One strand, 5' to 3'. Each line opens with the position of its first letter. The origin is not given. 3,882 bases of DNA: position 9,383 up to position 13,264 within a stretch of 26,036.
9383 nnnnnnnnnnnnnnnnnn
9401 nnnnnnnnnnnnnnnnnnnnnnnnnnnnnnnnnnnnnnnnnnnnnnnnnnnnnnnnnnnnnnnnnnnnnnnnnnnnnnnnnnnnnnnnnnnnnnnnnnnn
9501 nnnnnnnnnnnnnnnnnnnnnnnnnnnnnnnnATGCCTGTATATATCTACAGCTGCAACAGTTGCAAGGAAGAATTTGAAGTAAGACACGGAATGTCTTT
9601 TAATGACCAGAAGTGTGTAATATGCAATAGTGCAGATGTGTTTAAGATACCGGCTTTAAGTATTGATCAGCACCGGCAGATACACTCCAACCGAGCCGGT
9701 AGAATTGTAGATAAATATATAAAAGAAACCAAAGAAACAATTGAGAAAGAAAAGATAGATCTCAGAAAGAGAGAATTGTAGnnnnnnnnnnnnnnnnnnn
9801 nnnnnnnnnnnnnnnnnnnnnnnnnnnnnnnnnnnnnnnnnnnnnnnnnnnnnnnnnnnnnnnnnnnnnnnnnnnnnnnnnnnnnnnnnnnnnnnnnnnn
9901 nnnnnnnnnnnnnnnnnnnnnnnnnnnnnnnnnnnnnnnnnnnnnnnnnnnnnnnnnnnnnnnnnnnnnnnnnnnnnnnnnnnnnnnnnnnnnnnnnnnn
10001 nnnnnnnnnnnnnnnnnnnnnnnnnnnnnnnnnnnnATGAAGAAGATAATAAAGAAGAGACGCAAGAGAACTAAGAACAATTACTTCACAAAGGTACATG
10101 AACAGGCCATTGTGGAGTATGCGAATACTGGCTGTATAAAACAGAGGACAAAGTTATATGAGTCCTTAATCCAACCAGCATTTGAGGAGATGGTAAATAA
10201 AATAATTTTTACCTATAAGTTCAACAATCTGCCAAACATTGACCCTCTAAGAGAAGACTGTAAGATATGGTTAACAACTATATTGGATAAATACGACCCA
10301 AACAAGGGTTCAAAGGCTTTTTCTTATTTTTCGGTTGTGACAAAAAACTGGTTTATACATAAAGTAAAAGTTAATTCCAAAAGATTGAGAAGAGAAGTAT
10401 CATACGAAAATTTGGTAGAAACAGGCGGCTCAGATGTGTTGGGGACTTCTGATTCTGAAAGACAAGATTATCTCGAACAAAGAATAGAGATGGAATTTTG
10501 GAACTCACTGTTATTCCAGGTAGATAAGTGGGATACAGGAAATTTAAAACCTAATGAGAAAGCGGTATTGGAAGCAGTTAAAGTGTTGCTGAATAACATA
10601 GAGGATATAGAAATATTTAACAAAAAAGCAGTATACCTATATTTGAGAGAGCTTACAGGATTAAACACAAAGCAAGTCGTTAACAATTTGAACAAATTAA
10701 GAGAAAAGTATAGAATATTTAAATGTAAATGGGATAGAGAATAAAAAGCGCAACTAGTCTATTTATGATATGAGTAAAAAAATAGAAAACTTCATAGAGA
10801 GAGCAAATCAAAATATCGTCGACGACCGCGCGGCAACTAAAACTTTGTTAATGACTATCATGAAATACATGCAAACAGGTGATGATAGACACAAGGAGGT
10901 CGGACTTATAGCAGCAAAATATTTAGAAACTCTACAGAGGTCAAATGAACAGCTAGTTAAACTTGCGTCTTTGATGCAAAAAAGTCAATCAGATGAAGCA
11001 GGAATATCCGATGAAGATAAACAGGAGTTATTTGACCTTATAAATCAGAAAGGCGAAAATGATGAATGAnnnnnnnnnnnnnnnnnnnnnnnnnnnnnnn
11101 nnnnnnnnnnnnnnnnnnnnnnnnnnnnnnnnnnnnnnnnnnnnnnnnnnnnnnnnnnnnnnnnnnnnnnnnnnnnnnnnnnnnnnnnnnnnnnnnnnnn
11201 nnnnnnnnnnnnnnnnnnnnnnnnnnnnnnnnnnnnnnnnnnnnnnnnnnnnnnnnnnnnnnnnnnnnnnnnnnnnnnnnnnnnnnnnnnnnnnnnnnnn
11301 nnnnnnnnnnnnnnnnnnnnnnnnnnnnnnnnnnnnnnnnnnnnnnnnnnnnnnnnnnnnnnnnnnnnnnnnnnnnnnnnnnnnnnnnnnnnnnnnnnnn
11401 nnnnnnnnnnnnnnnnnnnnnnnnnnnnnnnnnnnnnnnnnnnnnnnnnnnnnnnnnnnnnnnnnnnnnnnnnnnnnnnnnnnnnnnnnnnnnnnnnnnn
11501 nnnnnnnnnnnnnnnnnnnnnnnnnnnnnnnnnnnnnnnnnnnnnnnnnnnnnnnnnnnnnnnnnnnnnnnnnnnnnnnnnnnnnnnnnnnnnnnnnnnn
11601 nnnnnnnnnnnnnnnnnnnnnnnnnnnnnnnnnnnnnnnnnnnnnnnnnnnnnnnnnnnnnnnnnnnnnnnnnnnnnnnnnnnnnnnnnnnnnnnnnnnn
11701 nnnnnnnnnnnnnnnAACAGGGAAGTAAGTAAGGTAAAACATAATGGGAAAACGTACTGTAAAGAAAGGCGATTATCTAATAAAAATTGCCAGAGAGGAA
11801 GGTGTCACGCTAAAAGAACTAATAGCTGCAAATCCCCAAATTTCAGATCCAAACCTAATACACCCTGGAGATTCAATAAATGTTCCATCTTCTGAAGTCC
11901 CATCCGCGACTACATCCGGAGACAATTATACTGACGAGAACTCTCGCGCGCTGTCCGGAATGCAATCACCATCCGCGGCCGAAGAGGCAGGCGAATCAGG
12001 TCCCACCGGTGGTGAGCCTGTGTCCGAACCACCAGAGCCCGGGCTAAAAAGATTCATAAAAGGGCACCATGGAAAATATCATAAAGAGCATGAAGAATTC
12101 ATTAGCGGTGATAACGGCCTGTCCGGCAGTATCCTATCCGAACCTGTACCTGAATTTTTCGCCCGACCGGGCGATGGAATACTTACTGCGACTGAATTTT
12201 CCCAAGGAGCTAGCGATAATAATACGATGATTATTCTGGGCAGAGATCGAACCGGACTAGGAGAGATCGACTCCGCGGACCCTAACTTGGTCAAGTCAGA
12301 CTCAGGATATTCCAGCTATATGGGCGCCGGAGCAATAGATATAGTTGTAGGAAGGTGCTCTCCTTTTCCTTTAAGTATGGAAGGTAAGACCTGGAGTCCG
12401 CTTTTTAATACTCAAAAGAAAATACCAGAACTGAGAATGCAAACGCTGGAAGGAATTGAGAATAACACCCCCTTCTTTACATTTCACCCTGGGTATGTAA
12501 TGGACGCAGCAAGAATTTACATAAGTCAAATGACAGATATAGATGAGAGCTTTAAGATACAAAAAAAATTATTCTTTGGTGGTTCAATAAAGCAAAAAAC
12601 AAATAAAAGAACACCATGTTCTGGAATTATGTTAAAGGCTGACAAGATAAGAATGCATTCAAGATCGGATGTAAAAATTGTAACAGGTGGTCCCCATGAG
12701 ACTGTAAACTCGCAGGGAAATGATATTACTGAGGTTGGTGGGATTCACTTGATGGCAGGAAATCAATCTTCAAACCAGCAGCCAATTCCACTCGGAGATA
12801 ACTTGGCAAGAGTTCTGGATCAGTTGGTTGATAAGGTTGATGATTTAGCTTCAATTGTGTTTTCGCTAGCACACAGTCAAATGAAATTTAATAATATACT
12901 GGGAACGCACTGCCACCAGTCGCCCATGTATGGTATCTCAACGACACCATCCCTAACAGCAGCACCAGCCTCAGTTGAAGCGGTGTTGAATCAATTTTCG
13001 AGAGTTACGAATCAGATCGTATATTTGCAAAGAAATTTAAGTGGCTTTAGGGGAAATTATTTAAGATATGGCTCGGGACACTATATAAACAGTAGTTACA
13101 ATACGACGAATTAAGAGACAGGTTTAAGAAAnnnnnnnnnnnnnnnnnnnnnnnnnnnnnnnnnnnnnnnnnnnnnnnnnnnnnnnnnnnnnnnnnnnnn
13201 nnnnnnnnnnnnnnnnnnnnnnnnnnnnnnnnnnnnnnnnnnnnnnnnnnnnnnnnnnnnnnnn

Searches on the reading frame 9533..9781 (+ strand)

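Call 7: search_protein_families(library=pfam, proteins=[window:9533-9781:+], max_evalue=0.01)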
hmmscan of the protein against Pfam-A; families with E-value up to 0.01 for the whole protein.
window:9533-9781:+ (82 aa): 1 family
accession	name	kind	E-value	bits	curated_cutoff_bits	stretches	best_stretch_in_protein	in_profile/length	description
PF09723.15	Zn_ribbon_8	-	4e-09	36.8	34.4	1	1-36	1-37/41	Zinc ribbon domain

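Call 63: search_protein_families(library=phrogs, proteins=[window:9533-9781:+], max_evalue=0.01)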
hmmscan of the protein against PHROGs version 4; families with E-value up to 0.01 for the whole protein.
window:9533-9781:+ (82 aa): 0 families

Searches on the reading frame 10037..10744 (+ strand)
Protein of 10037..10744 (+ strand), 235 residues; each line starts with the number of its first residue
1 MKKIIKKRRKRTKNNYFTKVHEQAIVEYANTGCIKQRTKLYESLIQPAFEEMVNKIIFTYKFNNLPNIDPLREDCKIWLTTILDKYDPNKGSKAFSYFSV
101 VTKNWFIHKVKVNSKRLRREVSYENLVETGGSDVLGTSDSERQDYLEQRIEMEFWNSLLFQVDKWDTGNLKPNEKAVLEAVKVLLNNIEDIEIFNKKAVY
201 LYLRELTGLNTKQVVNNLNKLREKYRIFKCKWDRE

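Call 5: search_protein_families(library=phrogs, proteins=[window:10037-10744:+], max_evalue=0.01)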
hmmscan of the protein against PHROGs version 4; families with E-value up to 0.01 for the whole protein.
window:10037-10744:+ (235 aa): 1 family
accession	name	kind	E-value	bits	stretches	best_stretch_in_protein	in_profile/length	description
phrog_234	-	transcription regulation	0.00017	22.7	1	38-140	37-137/181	late sigma transcription factor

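Call 7: search_protein_families(library=pfam, proteins=[window:10037-10744:+], max_evalue=0.01)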
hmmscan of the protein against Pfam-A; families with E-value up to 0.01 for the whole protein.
window:10037-10744:+ (235 aa): 0 families

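Call 124: search_protein_families(library=ncbifam, proteins=[window:10037-10744:+], max_evalue=0.1)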
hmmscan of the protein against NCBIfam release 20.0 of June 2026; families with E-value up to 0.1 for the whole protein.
window:10037-10744:+ (235 aa): 0 families

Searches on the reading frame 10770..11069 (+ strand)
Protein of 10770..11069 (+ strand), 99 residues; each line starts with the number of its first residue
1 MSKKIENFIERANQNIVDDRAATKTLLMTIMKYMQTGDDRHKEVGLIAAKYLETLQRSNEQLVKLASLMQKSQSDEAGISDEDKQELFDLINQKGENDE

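Call 5: search_protein_families(library=phrogs, proteins=[window:10770-11069:+], max_evalue=0.01)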
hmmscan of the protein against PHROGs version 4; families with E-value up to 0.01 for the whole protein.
window:10770-11069:+ (99 aa): 0 families

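Call 7: search_protein_families(library=pfam, proteins=[window:10770-11069:+], max_evalue=0.01)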
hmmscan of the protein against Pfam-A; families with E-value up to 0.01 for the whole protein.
window:10770-11069:+ (99 aa): 1 family
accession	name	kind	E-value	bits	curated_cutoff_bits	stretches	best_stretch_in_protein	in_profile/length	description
PF09477.16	Type_III_YscG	-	0.0021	18.6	32.1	1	31-78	12-60/116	Bacterial type III secretion system chaperone protein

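Call 124: search_protein_families(library=ncbifam, proteins=[window:10770-11069:+], max_evalue=0.1)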
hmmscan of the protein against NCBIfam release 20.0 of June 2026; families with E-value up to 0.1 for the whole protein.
window:10770-11069:+ (99 aa): 1 family
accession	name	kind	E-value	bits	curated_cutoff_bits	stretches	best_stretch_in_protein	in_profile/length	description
TIGR02508.1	type_III_yscG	equivalog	0.00059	20.1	97.15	1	28-78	9-60/116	YscG family type III secretion system chaperone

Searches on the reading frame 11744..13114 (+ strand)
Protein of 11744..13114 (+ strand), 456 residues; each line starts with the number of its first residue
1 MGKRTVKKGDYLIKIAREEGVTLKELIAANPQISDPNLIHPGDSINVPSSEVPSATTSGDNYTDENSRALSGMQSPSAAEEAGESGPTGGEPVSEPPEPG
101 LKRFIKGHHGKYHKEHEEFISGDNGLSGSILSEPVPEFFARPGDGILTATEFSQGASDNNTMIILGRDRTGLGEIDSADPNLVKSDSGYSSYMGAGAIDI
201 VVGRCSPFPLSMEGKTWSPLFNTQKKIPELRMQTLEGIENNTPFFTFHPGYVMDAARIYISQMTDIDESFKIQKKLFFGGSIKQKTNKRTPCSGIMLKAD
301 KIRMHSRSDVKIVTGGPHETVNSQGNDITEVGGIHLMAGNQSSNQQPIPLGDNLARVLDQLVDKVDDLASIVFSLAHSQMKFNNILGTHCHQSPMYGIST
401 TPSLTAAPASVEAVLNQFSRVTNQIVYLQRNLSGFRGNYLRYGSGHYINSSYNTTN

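Call 5: search_protein_families(library=phrogs, proteins=[window:11744-13114:+], max_evalue=0.01)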
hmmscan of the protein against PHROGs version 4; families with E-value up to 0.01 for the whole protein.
window:11744-13114:+ (456 aa): 7 families
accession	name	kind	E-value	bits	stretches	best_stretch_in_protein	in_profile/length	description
phrog_14642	-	lysis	1.2e-09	38.9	1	4-68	29-91/215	endolysin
phrog_4602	-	other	2.7e-09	38.3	1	5-67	38-98/220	transglycosylase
phrog_380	-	lysis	2.3e-08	34.4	1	4-71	186-259/309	endolysin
phrog_33758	-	unknown function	1.8e-07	32.1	1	5-47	24-66/173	-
phrog_291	-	lysis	1.1e-06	28.7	1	5-71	433-498/509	endolysin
phrog_7348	-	lysis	0.0015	16.5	1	3-51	2106-2153/2564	endolysin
phrog_5182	-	lysis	0.008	16.8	0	3-88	219-305/321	endolysin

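Call 7: search_protein_families(library=pfam, proteins=[window:11744-13114:+], max_evalue=0.01)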
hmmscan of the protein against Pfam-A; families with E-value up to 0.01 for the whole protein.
window:11744-13114:+ (456 aa): 1 family
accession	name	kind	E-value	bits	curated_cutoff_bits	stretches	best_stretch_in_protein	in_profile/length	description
PF01476.26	LysM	-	7.8e-11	42.2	20.9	1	5-48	2-43/43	LysM domain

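Call 11: search_dna_similar(query=window:11744-13114:+, collection=phages, mode=protein, max_rows=20, max_evalue=0.001)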
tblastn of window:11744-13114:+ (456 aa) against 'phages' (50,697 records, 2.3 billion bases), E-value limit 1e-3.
Records with a match: 28; places in all: 28; records where one place covers at least 80% of the query: 0.
Best place of each record, by identity: 60-80% 1; <60% 27.
By first word of the organism name: Bacillus 23; Arthrobacter 2; Bacteriophage 1; Roseobacter 1; Streptomyces 1.
By host as written in the record: Bacillus subtilis 8; Bacillus megaterium Km Sp- 4; Bacillus megaterium Km 4; - 3; Bacillus sp. 2; Arthrobacter globiformis B-2979 2; H 1; Bacillus sp. 203 1; and 3 more.
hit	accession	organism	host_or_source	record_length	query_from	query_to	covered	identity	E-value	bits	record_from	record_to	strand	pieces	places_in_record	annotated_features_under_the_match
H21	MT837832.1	Bacteriophage sp.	human fecal samples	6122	5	48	10%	63.6%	4e-8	62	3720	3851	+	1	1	record has no annotation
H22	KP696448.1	Bacillus phage Stills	Bacillus megaterium Km Sp-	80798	5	58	12%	49.1%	1e-5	54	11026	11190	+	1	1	secreted N-acetylmuramyl-L-alanine amidase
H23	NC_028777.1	Bacillus phage Stills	Bacillus megaterium Km Sp-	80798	5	58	12%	49.1%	1e-5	54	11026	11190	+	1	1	endolysin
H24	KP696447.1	Bacillus phage Stahl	Bacillus megaterium Km Sp-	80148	5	55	11%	48.1%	9e-5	51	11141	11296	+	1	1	secreted N-acetylmuramyl-L-alanine amidase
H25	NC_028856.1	Bacillus phage Stahl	Bacillus megaterium Km Sp-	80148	5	55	11%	48.1%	9e-5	51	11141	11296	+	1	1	endolysin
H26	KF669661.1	Bacillus phage Slash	Bacillus megaterium Km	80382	5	55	11%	46.2%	2e-4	50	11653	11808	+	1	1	secreted N-acetylmuramyl-L-alanine amidase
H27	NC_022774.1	Bacillus phage Slash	Bacillus megaterium Km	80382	5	55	11%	46.2%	2e-4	50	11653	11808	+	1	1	endolysin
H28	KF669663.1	Bacillus phage Staley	Bacillus megaterium Km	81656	5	55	11%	46.2%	2e-4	50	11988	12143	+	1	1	N-acetylmuramyl-L-alanine amidase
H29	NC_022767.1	Bacillus phage Staley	Bacillus megaterium Km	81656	5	55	11%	46.2%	2e-4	50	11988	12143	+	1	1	endolysin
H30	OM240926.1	Bacillus phage vB_BsuP-Goe15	Bacillus subtilis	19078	3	50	11%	47.9%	8e-4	48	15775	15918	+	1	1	peptidoglycan hydrolase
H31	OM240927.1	Bacillus phage vB_BsuP-Goe18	Bacillus subtilis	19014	3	50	11%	47.9%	8e-4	48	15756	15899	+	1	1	peptidoglycan hydrolase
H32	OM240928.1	Bacillus phage vB_BsuP-Goe22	Bacillus subtilis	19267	3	50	11%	47.9%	8e-4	48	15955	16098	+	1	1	peptidoglycan hydrolase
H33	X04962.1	Bacillus phage phi29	-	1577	3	50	11%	47.9%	6e-4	48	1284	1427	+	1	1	gene 15 product (AA 1-258); put. lysozyme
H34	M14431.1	Bacillus phage phi29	H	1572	3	50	11%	47.9%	7e-4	48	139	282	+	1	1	pre gene-16 ORF protein; putative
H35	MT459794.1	Bacillus phage Gxv1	Bacillus sp.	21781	3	50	11%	47.9%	8e-4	48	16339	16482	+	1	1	endolysin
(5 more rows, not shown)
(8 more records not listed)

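Call 23: search_solved_structures(query=window:11744-13114:+, max_evalue=1)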
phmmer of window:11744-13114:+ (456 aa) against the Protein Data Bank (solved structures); distinct sequences matched with E-value up to 1: 6.
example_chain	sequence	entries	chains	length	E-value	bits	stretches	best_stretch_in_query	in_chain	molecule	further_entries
7r1l_A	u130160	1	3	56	2.1e-09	39.9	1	5-49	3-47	Spore coat assembly protein SafA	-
4b8v_A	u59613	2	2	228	2.4e-06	29.9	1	2-50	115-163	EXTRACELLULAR PROTEIN 6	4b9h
4uz2_A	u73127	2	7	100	0.0073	18.4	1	4-60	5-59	CELL WALL-BINDING ENDOPEPTIDASE-RELATED PROTEIN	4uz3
4xcm_A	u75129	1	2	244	0.03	16.4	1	4-99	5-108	Cell wall-binding endopeptidase-related protein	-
1e0g_A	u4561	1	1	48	0.43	12.6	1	6-46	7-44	Membrane-bound lytic murein transglycosylase D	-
6ve2_O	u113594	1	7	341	0.53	12.3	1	22-47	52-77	LysM domain-containing protein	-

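Call 104: search_solved_structures(query=A11, max_evalue=10, show_alignments=1)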
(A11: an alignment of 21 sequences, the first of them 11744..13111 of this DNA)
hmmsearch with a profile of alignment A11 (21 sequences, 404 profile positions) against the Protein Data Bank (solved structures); distinct sequences matched with E-value up to 10: 7.
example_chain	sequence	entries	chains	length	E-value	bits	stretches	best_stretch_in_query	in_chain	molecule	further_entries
8oyv_A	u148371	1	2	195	0.063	15.7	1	274-387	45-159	De novo designed soluble Claudin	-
2ihb_B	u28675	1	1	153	0.27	13.6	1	14-107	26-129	Regulator of G-protein signalling 10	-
8qae_A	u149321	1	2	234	0.31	13.4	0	298-370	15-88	sc-apCC-6-SLLA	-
2i59_A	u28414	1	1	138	0.36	13.2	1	17-107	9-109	Regulator of G-protein signaling 10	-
2dlr_A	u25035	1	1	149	0.43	12.9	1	17-107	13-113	Regulator of G-protein signaling 10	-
8jx4_A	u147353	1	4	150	0.66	12.3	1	294-388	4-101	PeiW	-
8a3k_UNK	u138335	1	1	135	1.3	11.4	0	311-371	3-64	sc-apCC-4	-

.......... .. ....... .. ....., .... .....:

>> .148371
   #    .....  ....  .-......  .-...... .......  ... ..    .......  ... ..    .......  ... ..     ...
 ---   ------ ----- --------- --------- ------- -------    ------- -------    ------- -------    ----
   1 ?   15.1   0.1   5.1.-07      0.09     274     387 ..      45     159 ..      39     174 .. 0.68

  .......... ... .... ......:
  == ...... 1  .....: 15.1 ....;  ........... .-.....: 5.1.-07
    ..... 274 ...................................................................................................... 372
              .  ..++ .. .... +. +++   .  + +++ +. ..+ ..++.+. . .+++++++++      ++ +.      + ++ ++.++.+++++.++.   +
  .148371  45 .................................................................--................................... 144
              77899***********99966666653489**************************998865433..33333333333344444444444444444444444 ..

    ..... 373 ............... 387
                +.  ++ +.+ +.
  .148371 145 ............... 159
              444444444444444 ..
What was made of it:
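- Checked: Only its N-terminal LysM domain is identifiable (calls 7, 23, 104).
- Tried and rejected: It has no PDB relative beyond LysM (call 104).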

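Call 124: search_protein_families(library=ncbifam, proteins=[window:11744-13114:+], max_evalue=0.1)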
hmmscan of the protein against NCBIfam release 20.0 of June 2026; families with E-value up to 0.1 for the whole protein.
window:11744-13114:+ (456 aa): 8 families
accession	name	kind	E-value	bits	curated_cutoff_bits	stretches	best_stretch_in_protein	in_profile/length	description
TIGR02899.1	spore_safA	subfamily_domain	9.4e-15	54.3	67.85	1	6-49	1-44/44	SafA/ExsA family spore coat assembly protein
NF042931.1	SAG1386_EF1546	equivalog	6.2e-05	23.1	80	1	5-47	113-157/158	SAG1386/EF1546 family surface-associated protein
NF040883.1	amid_act_ActS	equivalog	0.0004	19.7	375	1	5-70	37-104/242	amidase activator ActS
NF008399.0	PRK11198.1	equivalog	0.0013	19.1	134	1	5-49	99-147/149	peptidoglycan-binding protein LysM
NF050804.1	CellDivDipMCaul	equivalog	0.0058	15.5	900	1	4-65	311-372/634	cell division endopeptidase DipM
NF004974.0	PRK06347.1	equivalog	0.006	15.6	701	1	5-68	409-469/592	1,4-beta-N-acetylmuramoylhydrolase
NF052398.1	Agg_Promo_Fact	equivalog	0.0077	16.4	170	1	4-70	31-96/202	aggregation-promoting factor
NF008050.0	PRK10783.1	equivalog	0.01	14.2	508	1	5-46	406-446/457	murein transglycosylase D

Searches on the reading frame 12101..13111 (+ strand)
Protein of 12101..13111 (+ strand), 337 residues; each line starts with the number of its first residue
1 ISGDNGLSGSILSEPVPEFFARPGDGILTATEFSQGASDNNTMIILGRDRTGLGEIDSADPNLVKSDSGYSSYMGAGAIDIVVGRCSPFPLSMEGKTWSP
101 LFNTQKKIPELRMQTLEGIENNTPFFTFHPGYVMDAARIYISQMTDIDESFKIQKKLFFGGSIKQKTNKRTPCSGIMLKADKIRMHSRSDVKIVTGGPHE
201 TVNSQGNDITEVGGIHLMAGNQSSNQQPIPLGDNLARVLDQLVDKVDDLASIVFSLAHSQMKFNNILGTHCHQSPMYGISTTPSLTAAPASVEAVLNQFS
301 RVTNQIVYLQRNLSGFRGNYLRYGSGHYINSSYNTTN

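Call 116: find_homologous_proteins(query=window:12101-13111:+, max_evalue=0.001)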
Query window:12101-13111:+ (337 aa): 1224 proteins with E <= 0.001 among 2922 candidates; the best 120 are listed.
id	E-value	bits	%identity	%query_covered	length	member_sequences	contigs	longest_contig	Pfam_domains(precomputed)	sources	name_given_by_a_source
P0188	1.0e-223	759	100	100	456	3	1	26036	PF01476.27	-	-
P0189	6.8e-150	517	68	100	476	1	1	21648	PF01476.27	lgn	-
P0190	2.0e-141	489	64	99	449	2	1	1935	PF01476.27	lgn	-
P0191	4.3e-139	481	63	100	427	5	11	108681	PF01476.27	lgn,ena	-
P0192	2.7e-132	459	62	100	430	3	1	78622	PF01476.27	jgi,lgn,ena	-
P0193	6.2e-132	458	61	100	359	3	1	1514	-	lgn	-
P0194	1.2e-131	457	61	100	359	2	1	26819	-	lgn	-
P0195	1.1e-130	454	59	100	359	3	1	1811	-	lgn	-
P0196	6.8e-125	434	58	99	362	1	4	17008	-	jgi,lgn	jgi:hypothetical protein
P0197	1.3e-122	427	58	100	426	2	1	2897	PF01476.27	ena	-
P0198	2.2e-121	423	58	100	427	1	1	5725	PF01476.27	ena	-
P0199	1.5e-120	420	57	99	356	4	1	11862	-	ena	-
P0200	8.8e-120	418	55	99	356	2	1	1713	-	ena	-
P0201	8.1e-117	408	56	100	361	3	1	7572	-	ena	-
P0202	4.8e-114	399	56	97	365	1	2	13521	-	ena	-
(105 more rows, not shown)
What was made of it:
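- The partner carries a peptidoglycan-binding LysM domain in the window and its closest relatives (calls 7, 23, 116).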
